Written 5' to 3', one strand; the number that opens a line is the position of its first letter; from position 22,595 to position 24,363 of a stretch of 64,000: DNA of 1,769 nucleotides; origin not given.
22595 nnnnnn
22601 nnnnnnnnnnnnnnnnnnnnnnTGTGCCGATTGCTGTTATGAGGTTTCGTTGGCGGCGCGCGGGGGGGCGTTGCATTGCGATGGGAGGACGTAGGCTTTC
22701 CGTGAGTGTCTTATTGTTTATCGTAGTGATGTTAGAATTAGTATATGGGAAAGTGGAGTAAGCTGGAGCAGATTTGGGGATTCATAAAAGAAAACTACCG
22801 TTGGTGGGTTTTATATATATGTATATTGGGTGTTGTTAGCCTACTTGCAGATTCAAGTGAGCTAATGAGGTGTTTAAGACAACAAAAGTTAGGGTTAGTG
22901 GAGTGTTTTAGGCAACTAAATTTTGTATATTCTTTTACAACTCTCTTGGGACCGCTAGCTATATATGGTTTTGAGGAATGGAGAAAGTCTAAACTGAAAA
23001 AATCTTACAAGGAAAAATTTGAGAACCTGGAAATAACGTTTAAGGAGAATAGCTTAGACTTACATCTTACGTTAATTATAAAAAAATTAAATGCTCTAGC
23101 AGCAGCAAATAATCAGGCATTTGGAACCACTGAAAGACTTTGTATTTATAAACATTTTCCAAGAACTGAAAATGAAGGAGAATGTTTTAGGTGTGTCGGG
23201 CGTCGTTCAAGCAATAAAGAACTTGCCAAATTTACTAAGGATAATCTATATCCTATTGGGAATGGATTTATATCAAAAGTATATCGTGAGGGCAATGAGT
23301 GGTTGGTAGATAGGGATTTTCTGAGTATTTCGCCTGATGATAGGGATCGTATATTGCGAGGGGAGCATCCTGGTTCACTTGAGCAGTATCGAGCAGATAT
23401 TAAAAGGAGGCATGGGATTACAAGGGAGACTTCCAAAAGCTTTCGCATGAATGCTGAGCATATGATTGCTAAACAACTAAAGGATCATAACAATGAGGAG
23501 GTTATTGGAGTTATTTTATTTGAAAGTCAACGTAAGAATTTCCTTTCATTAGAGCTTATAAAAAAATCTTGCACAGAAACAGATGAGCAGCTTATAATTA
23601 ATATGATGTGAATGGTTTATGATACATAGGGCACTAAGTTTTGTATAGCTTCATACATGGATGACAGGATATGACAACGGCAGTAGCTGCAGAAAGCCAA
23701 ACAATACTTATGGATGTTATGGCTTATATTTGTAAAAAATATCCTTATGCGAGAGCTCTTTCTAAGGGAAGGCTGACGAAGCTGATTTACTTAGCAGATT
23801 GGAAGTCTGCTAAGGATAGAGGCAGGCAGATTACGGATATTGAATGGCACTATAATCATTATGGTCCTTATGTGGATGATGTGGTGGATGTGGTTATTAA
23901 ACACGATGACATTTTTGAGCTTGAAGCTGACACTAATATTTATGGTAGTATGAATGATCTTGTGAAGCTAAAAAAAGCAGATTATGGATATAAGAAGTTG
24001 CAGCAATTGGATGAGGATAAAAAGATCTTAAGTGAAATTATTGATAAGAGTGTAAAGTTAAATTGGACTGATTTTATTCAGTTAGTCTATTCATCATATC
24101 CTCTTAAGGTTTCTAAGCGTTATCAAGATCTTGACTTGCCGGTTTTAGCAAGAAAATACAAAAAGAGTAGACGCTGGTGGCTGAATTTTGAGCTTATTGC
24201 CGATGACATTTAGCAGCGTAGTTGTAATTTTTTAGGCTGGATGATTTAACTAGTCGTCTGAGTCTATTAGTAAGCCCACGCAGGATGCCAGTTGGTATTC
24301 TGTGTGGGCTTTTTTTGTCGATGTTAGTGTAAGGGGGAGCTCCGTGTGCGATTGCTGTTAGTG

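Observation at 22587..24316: Intact two-gene cassette: a membrane-anchored protein of unknown family plus a Panacea/DUF4065 antitoxin-like protein (candidate undescribed toxin-antitoxin or defence pair)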

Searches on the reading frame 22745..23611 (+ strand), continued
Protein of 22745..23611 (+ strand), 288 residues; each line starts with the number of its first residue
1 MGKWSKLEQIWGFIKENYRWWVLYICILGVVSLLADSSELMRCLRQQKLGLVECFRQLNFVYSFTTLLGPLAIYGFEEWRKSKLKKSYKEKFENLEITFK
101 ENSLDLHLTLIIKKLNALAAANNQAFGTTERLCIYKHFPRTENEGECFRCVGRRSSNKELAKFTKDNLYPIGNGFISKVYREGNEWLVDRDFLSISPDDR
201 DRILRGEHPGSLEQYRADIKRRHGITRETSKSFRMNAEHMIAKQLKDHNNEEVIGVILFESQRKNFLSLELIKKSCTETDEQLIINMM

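Call 98: fold_search(model_id=the predicted structure, library=viral)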
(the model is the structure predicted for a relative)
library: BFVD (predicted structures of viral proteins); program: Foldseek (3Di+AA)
matches with E <= 10: 462; with E <= 0.001: 17
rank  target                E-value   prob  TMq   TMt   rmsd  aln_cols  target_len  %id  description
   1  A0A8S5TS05            1.1e-06  1.00  0.41  0.47   8.1       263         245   13  Uncharacterized protein [Siphoviridae sp. ctEw721]
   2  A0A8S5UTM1            1.4e-06  1.00  0.42  0.46  21.1       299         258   11  Uncharacterized protein [Myoviridae sp. ctYA416]
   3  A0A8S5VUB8            1.5e-06  1.00  0.50  0.59   6.1       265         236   14  GAF domain-containing protein [Ackermannviridae sp.]
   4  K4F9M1                2.6e-06  1.00  0.42  0.54   8.3       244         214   12  Uncharacterized protein [Cronobacter phage vB_CsaM_GAP32]
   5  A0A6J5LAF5            3.7e-06  1.00  0.35  0.45   7.7       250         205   11  GAF domain containing protein [uncultured Caudovirales phage]
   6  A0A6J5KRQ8            7.3e-06  1.00  0.40  0.50   9.7       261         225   12  GAF domain-containing protein [uncultured Caudovirales phage]
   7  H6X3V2                1.5e-05  1.00  0.41  0.52  13.0       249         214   13  Uncharacterized protein [Klebsiella phage vB_KleM_RaK2]
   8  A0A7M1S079            2.1e-05  1.00  0.40  0.57  11.5       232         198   12  Phage protein [uncultured phage cr127_1]
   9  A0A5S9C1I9            1.2e-04  1.00  0.34  0.43  16.9       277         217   12  Uncharacterized protein [Tenacibaculum phage PTm5]
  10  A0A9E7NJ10            2.8e-04  1.00  0.30  0.34  18.2       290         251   12  Membrane protein [Gordonia phage Finkle]
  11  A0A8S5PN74            3.2e-04  1.00  0.33  0.41   6.5       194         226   14  Uncharacterized protein [Myoviridae sp. ctwwN25]
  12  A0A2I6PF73            3.6e-04  1.00  0.39  0.50   9.3       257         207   11  Holin [Proteus phage phiP4-3]
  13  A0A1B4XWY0            4.1e-04  1.00  0.36  0.50  13.4       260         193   13  Uncharacterized protein [Tenacibaculum phage pT24]
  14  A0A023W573            6.3e-04  1.00  0.37  0.64   5.0       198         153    8  T holin lysis mediator [Serratia phage PS2]
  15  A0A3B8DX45            6.3e-04  1.00  0.34  0.43  12.1       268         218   12  Class III holin [Proteus phage Stubb]
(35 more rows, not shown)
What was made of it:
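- Lower in the list are proteins annotated 'T holin lysis mediator', 'Class III holin' and 'Holin' (E 4e-4 to 6e-4), and jumbo-phage proteins of about 214 aa rank 4th and 7th (call 98).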

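Call 99: search_solved_structures(query=A6, max_evalue=10)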
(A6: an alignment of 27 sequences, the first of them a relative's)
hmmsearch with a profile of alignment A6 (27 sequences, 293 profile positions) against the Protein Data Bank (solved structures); distinct sequences matched with E-value up to 10: 0.

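Call 100: search_protein_families(library=phrogs, alignment_id=A6, max_evalue=0.01)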
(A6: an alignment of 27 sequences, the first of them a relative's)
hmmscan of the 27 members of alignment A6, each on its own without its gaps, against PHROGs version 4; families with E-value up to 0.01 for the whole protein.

A. member 1, P0001 (288 aa): 0 families

B. families by the number of members that match (of 27 scanned): 7 families
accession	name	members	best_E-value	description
phrog_739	-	2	0.00052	Rz-like spanin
phrog_1009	-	1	0.0023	-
phrog_16724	-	1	0.0033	-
phrog_19761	-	1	0.0037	membrane protein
phrog_8369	-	1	0.005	hol-like chemotaxis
phrog_1863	-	1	0.0051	-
phrog_1027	-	1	0.0084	-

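Call 104: find_encoding_contigs(protein=P0068, flank=5000, max_places=3)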
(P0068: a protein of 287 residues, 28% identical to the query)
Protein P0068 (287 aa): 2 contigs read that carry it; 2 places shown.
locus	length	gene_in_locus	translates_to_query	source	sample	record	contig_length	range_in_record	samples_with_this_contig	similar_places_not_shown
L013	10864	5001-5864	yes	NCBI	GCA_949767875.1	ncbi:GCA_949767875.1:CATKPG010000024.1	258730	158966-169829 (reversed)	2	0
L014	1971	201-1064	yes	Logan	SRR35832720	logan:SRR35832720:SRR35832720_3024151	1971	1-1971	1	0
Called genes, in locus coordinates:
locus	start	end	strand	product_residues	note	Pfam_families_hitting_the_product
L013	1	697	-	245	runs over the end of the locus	PF08501:Shikimate_dh_N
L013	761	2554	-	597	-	PF04231:Endonuclease_1, PF00041:fn3, PF18962:Por_Secre_tail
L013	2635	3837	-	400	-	PF02687:FtsX (faint), PF12704:MacB_PCD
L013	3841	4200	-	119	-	PF02033:RBFA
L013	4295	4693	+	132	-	PF00903:Glyoxalase, PF13468:Glyoxalase_3 (weak), PF13669:Glyoxalase_4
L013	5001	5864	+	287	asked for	-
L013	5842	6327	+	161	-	PF13274:SocA_Panacea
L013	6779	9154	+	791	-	PF04313:HSDR_N, PF13588:HSDR_N_2, PF00270:DEAD, PF04851:ResIII, PF18766:SWI2_SNF2, PF08463:EcoEI_R_C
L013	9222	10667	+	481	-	PF12161:HsdM_N, PF02384:N6_Mtase, PF07669:Eco57I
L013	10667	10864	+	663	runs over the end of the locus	PF01420:Methylase_S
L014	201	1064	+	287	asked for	-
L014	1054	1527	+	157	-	PF13274:SocA_Panacea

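Call 105: find_encoding_contigs(protein=P0032, flank=5000, max_places=3)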
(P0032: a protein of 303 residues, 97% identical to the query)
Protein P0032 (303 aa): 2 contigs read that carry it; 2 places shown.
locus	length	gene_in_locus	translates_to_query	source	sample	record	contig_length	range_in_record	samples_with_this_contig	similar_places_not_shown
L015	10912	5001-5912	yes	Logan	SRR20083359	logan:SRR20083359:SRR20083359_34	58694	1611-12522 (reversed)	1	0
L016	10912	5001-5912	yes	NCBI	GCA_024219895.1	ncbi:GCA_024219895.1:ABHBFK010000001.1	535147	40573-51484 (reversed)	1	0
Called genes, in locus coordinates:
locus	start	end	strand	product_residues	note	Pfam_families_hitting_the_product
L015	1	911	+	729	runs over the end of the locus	PF04851:ResIII (weak), PF00270:DEAD, PF00271:Helicase_C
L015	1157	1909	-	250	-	-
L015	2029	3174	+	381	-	-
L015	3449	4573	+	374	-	-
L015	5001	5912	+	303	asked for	-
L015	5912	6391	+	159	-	PF13274:SocA_Panacea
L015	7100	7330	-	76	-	PF01381:HTH_3 (faint)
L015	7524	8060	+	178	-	PF27213:VspR_N, PF27192:VspR_C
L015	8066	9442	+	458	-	PF00270:DEAD (weak), PF04851:ResIII, PF13401:AAA_22 (weak), PF00271:Helicase_C (faint)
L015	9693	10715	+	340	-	PF00579:tRNA-synt_1b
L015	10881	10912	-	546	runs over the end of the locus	?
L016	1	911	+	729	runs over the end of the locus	PF04851:ResIII (weak), PF00270:DEAD, PF00271:Helicase_C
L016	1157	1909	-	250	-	-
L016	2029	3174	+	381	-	-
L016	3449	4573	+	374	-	-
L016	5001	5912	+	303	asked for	-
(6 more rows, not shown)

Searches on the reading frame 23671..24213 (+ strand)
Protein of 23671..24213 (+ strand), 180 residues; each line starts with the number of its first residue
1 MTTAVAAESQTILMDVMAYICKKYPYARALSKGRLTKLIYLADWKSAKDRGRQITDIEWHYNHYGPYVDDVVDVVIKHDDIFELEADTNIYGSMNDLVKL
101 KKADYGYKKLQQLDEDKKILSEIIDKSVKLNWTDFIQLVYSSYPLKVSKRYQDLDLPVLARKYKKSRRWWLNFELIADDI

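Call 3: search_protein_families(library=pfam, proteins=[window:23671-24213:+], max_evalue=1)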
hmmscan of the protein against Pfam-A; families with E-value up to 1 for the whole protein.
window:23671-24213:+ (180 aa): 2 families
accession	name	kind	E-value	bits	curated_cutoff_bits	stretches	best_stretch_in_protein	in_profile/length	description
PF13274.11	SocA_Panacea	-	1.5e-12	48.9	25.7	1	35-141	1-108/113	Antitoxin SocA-like, Panacea domain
PF16103.11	DUF4822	-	0.063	14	25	1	85-128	72-115/123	Domain of unknown function (DUF4822)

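Call 4: search_protein_families(library=padloc, proteins=[window:23671-24213:+], max_evalue=1)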
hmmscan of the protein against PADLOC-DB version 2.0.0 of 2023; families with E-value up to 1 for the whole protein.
window:23671-24213:+ (180 aa): 3 families
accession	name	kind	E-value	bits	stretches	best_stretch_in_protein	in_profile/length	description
PDLC02990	DarG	-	0.0011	16.5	1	15-129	166-268/329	-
PDLC03184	Specificity_I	-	0.0036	14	1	14-148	412-543/554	Type I specificity subunit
PDLC04505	PDC-M19A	-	0.011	13.2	1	29-145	18-119/294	-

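Call 17: find_encoding_contigs(protein=window:23671-24213:+, flank=10000, max_places=4)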
Protein window:23671-24213:+ (180 aa): no gene with exactly this product is on record in the collection.

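Call 18: list_cluster_members(proteins=[P0001, P0002, window:23671-24210:+, window:21931-22473:+, window:24474-25271:-])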
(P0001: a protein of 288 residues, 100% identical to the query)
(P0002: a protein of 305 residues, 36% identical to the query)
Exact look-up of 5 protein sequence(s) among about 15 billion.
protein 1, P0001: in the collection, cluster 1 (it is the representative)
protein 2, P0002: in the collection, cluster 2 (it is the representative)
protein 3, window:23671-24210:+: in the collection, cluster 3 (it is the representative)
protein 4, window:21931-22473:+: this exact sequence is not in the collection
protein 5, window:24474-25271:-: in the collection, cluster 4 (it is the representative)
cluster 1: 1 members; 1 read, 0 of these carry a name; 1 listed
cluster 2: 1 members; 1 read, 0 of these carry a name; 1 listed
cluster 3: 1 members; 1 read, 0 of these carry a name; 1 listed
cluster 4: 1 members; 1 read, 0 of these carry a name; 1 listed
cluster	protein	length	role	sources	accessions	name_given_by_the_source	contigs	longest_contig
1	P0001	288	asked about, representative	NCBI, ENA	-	-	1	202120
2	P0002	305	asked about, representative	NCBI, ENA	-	-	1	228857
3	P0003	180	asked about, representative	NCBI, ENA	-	-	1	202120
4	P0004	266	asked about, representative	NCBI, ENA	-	-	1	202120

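Call 73: search_protein_families(library=ncbifam, proteins=[window:23671-24213:+], max_evalue=0.1)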
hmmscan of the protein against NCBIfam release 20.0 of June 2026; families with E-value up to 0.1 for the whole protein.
window:23671-24213:+ (180 aa): 0 families

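Call 94: search_dna_similar(query=window:23671-24210:+, collection=plasmids, mode=protein, max_evalue=1e-10, max_rows=25)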
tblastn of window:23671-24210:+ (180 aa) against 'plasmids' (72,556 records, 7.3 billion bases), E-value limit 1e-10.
Records with a match: 1; places in all: 1; records where one place covers at least 80% of the query: 1.
Best place of each record, by identity: <60% 1.
By first word of the organism name: Vibrio 1.
By predicted mobility (MOB-suite, as given by PLSDB): conjugative 1.
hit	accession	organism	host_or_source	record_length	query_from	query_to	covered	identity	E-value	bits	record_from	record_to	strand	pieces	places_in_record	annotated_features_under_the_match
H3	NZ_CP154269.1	Vibrio harveyi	large yellow croaker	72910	12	165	86%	43.5%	1e-25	109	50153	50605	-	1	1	Panacea domain-containing protein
